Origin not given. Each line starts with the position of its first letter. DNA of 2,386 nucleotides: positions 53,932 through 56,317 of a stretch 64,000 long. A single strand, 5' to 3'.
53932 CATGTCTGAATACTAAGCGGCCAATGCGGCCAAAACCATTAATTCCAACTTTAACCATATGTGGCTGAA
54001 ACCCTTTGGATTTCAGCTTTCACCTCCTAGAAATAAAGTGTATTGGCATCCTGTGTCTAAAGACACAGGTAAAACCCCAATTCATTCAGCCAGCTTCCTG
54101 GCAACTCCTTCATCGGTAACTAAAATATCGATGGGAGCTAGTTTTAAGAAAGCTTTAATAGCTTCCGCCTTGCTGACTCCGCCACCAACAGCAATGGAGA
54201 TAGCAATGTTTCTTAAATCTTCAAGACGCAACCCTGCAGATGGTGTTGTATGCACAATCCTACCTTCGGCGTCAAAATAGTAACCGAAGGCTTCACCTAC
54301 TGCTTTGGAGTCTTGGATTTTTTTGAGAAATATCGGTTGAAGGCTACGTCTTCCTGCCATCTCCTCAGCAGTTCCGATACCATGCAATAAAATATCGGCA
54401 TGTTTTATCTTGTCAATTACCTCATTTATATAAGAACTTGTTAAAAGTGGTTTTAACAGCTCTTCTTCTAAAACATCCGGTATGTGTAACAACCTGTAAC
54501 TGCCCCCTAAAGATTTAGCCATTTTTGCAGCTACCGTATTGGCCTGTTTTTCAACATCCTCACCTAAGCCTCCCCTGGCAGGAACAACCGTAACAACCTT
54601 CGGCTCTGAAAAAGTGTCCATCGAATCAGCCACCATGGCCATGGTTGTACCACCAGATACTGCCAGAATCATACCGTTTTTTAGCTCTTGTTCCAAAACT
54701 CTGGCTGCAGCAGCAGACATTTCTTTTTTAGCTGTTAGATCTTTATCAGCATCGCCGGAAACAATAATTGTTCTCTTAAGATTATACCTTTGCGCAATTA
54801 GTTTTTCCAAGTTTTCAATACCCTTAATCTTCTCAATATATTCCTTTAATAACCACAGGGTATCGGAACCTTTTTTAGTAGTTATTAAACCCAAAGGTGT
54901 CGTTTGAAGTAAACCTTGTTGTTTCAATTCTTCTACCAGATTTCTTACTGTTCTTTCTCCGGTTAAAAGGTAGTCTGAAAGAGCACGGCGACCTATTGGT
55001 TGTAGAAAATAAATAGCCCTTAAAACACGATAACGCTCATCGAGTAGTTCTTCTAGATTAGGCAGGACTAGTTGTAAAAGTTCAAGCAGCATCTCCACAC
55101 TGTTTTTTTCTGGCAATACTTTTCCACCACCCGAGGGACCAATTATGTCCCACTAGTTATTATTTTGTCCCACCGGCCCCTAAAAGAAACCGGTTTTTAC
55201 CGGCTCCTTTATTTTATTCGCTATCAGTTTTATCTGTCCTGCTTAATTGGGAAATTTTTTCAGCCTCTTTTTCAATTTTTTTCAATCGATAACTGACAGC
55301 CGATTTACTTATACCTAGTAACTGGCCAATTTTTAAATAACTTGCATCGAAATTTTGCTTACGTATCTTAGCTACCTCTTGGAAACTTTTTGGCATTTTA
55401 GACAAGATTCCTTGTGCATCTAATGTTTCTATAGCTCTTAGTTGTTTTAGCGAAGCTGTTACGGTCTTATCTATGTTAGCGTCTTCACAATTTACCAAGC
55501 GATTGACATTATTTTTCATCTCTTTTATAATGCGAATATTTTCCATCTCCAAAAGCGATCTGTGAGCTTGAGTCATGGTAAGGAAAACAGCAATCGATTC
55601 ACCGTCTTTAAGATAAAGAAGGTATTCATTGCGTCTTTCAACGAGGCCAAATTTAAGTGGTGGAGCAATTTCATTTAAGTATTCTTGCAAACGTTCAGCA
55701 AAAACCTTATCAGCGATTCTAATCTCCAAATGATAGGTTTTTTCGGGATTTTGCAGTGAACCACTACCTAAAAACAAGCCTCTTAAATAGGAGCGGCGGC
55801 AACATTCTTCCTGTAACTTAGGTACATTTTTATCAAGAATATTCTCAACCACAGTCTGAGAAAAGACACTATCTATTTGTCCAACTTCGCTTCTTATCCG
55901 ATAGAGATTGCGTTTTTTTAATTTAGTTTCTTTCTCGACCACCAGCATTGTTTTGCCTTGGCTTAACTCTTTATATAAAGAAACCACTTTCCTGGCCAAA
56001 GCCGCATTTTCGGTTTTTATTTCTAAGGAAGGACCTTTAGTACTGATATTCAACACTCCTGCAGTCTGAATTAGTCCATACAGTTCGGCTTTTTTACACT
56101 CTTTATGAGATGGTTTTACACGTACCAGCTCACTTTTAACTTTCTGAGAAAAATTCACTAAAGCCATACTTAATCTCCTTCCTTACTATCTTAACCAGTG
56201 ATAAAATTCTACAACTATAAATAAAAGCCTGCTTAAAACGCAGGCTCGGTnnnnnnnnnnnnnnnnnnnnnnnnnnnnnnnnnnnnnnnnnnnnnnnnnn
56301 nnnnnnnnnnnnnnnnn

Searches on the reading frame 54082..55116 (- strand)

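Call 4: search_protein_families(library=pfam, proteins=[window:54082-55116:-])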
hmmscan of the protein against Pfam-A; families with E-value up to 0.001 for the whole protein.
window:54082-55116:- (344 aa): 3 families
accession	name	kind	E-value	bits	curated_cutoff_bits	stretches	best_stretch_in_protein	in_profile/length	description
PF04198.19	Sugar-bind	-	2e-71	240.6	27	1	97-342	3-255/257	Putative sugar-binding domain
PF21715.3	CggR_N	-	7.1e-18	64.5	30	1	25-93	2-70/71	CggR N-terminal DNA binding domain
PF22167.2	PH0730-like_N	-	0.00011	22.7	30.2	1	35-83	9-58/60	PH0730-like, N-terminal domain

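Call 5: search_protein_families(library=ncbifam, proteins=[window:54082-55116:-])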
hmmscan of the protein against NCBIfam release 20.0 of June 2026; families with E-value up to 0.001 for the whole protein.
window:54082-55116:- (344 aa): 2 families
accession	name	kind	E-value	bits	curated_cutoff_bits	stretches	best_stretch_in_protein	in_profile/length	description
NF053881.1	TransRegDeoRBac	equivalog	7.1e-33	114.1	420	1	97-343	58-310/311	DNA-binding transcriptional repressor DeoR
NF011947.0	PRK15418.1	equivalog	1.6e-18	67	486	1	97-342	68-314/319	transcriptional regulator LsrR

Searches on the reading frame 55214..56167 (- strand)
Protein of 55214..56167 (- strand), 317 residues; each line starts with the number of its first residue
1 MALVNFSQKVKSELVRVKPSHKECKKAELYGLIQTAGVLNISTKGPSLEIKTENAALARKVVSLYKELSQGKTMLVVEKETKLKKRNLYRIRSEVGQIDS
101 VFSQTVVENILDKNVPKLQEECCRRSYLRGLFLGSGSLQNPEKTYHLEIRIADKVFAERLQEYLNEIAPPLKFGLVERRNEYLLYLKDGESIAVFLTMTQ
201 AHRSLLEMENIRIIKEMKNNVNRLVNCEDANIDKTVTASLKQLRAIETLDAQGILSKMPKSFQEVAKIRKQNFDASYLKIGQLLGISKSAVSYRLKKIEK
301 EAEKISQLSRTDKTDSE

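Call 4: search_protein_families(library=pfam, proteins=[window:55214-56167:-])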
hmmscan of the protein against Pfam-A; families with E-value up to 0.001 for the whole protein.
window:55214-56167:- (317 aa): 4 families
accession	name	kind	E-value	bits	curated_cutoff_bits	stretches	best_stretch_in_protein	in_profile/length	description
PF14527.11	LAGLIDADG_WhiA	-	6.6e-31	106.7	23.2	1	125-218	2-93/93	WhiA LAGLIDADG-like domain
PF02650.20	HTH_WhiA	-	1.2e-23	83.8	27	1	221-300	1-82/84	WhiA C-terminal HTH domain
PF10298.14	WhiA_N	-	3e-21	75.7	23.4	1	23-98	2-76/86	WhiA N-terminal LAGLIDADG-like domain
PF14528.11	LAGLIDADG_3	-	6.9e-05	23.5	22.5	0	124-166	3-45/82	LAGLIDADG-like domain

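Call 5: search_protein_families(library=ncbifam, proteins=[window:55214-56167:-])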
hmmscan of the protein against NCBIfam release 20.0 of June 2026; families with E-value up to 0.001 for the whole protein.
window:55214-56167:- (317 aa): 2 families
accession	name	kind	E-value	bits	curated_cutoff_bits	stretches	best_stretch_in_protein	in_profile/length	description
TIGR00647.1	DNA_bind_WhiA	equivalog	3.6e-67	226.8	44.1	1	8-302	2-303/304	DNA-binding protein WhiA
TIGR03916.1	rSAM_link_UDG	hypoth_equivalog_domain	0.0005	19.3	343.5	1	114-166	86-139/415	putative DNA modification/repair radical SAM protein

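Call 38: find_homologous_proteins(query=window:55214-56167:-, max_evalue=1e-30)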
Query window:55214-56167:- (317 aa): 2979 proteins with E <= 1e-30 among 5451 candidates; the best 120 are listed.
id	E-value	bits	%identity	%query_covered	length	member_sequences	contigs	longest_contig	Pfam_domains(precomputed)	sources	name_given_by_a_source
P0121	7.7e-185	631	95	100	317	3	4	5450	PF10298.15,PF02650.21,PF14527.12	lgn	-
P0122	6.3e-173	592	89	100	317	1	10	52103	PF10298.15,PF02650.21,PF14528.12,PF14527.12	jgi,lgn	-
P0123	8.8e-138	476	71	100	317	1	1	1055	PF13412.13,PF10298.15,PF02650.21,PF14528.12,PF14527.12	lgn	-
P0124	1.3e-137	476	71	99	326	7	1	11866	PF10298.15,PF02650.21,PF14527.12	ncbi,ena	-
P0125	5.0e-137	474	72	97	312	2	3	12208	PF10298.15,PF02650.21,PF14528.12,PF14527.12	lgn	-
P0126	1.2e-131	456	69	99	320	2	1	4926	PF10298.15,PF02650.21,PF14528.12,PF14527.12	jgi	-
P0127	9.2e-131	453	67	99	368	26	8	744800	PF10298.15,PF02650.21,PF14528.12,PF14527.12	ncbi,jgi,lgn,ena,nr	ncbi:MAG: DNA-binding protein WhiA [Bacillota bacterium]|jgi:DNA-binding protein WhiA|nr:DNA-binding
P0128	2.6e-122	426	63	100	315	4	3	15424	PF13412.13,PF10298.15,PF02650.21,PF14528.12,PF14527.12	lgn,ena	-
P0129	7.8e-61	224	41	96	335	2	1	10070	PF10298.15,PF02650.21,PF14528.12,PF14527.12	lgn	-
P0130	1.9e-60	223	39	96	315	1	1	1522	PF10298.15,PF02650.21,PF14528.12,PF14527.12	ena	-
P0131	3.3e-60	222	41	95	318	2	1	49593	PF10298.15,PF02650.21,PF14528.12,PF14527.12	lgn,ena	-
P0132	4.6e-60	221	42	95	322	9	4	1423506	PF10298.15,PF02650.21,PF14528.12,PF14527.12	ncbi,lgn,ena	-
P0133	9.4e-60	220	40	95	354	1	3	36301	PF10298.15,PF02650.21,PF14528.12,PF14527.12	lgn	-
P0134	3.9e-59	218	40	96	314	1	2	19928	PF10298.15,PF02650.21,PF14528.12,PF14527.12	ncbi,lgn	ncbi:MAG: DNA-binding protein WhiA [Bacillota bacterium]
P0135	5.0e-59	218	42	96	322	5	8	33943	PF10298.15,PF02650.21,PF14528.12,PF14527.12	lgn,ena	-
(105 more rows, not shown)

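Call 39: find_encoding_contigs(protein=P0124, flank=4000, max_places=1)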
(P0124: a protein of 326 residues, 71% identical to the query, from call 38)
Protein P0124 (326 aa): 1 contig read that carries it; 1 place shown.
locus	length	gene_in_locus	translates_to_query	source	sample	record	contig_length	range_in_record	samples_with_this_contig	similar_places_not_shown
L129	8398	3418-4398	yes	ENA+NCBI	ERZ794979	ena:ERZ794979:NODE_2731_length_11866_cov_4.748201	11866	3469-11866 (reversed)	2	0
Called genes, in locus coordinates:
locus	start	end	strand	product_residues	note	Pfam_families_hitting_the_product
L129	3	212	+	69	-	?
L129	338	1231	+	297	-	PF03668:RapZ-like_N, PF22740:PapZ_C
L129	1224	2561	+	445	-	PF01933:CofD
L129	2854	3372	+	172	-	PF07155:ECF-ribofla_trS (weak), PF12822:ECF_trnsprt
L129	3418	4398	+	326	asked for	PF10298:WhiA_N, PF14527:LAGLIDADG_WhiA, PF02650:HTH_WhiA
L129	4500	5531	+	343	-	PF21715:CggR_N, PF04198:Sugar-bind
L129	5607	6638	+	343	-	PF00044:Gp_dh_N, PF02800:Gp_dh_C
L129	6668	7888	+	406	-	PF00162:PGK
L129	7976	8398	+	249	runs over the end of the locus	PF00121:TIM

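Call 40: find_encoding_contigs(protein=P0128, flank=4000, max_places=1)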
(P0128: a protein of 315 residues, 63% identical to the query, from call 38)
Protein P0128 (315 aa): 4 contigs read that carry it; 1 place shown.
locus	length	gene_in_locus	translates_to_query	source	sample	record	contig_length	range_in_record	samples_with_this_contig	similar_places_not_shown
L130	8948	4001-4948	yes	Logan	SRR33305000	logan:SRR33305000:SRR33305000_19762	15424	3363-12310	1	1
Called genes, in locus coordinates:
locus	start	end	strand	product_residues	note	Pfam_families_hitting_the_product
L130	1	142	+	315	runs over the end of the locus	PF13517:FG-GAP_3 (faint)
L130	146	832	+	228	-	PF02811:PHP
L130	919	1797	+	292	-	PF03668:RapZ-like_N, PF22740:PapZ_C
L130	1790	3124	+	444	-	PF01933:CofD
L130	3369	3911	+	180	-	PF07155:ECF-ribofla_trS (weak), PF12822:ECF_trnsprt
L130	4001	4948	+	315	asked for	PF10298:WhiA_N, PF14527:LAGLIDADG_WhiA, PF14528:LAGLIDADG_3 (weak), PF02650:HTH_WhiA, PF13412:HTH_24 (faint)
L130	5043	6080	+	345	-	PF21715:CggR_N, PF04198:Sugar-bind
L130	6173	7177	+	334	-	PF00044:Gp_dh_N, PF02800:Gp_dh_C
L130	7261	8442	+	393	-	PF00162:PGK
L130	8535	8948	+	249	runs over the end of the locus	PF00121:TIM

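Call 41: find_encoding_contigs(protein=P0132, flank=4000, max_places=1)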
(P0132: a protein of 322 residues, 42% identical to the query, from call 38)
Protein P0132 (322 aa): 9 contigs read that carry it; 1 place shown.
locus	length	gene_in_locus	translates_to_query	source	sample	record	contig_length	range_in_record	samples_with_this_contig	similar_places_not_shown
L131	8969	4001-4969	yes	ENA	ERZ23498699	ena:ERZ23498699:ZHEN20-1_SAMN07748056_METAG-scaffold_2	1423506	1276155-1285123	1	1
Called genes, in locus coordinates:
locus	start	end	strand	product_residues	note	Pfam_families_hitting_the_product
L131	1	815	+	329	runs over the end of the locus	PF07719:TPR_2 (faint), PF13428:TPR_14 (faint), PF14559:TPR_19 (faint), PF23914:TPR_CcmH_CycH (faint), PF24575:TPR_Slam (faint), PF12895:ANAPC3 (faint), PF14561:TPR_20 (faint)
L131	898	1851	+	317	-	PF00890:FAD_binding_2 (faint), PF01134:GIDA (faint), PF01266:DAO (faint), PF01946:Thi4 (weak), PF07992:Pyr_redox_2, PF12831:FAD_oxidored (weak), PF13738:Pyr_redox_3, PF00070:Pyr_redox, +2 more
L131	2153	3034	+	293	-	PF03668:RapZ-like_N, PF22740:PapZ_C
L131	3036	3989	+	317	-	PF01933:CofD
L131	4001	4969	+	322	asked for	PF10298:WhiA_N, PF14528:LAGLIDADG_3 (faint), PF14527:LAGLIDADG_WhiA, PF02650:HTH_WhiA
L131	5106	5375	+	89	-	PF00381:PTS-HPr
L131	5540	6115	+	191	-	PF00440:TetR_N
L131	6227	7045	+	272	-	PF12695:Abhydrolase_5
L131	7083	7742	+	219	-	-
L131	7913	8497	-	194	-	PF00574:CLP_protease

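Call 42: find_encoding_contigs(protein=P0131, flank=4000, max_places=1)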
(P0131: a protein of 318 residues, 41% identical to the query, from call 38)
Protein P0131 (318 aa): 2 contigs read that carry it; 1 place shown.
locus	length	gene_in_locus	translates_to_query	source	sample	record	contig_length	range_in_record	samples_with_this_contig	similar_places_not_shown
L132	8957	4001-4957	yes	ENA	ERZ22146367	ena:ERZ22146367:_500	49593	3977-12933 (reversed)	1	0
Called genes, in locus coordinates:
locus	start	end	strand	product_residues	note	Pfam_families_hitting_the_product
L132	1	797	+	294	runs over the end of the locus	PF03668:RapZ-like_N, PF22740:PapZ_C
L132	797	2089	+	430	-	PF01933:CofD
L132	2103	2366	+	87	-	-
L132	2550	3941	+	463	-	PF01212:Beta_elim_lyase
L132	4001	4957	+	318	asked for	PF10298:WhiA_N, PF14527:LAGLIDADG_WhiA, PF14528:LAGLIDADG_3 (weak), PF02650:HTH_WhiA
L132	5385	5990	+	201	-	PF00300:His_Phos_1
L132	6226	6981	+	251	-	PF06725:3D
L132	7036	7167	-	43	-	-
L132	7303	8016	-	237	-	PF01522:Polysacc_deac_1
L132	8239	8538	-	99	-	PF01476:LysM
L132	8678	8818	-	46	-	-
